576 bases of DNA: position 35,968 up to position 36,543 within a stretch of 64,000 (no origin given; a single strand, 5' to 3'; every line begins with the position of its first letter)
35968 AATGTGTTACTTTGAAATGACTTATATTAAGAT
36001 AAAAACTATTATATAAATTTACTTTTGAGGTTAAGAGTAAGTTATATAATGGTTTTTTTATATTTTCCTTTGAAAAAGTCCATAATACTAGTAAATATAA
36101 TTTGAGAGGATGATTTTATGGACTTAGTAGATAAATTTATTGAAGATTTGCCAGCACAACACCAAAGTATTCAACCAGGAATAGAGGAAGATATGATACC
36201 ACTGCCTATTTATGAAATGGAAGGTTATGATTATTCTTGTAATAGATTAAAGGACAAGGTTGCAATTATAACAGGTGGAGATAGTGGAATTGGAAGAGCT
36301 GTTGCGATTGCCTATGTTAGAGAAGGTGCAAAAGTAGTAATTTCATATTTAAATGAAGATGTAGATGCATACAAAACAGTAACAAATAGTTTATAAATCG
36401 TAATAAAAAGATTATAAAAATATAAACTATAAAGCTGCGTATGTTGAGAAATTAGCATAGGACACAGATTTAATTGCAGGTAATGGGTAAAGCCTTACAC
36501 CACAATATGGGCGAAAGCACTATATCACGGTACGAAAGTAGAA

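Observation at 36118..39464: IStron (group I ribozyme plus IS607-type tnpA/tnpB) splits an SDR gene; splicing is predicted to restore the reading frame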

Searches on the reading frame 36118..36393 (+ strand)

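Call 8: search_protein_families(library=pfam, proteins=[window:36118-36393:+], max_evalue=0.01)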
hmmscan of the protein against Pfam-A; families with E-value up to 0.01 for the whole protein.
window:36118-36393:+ (92 aa): 2 families
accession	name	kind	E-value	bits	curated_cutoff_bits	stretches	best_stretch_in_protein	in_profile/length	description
PF00106.31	adh_short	-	8.9e-08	32.3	26.6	1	47-81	1-34/195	short chain dehydrogenase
PF13561.12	adh_short_C2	-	8.7e-05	22.6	27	1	55-84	5-35/236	Enoyl-(Acyl carrier protein) reductase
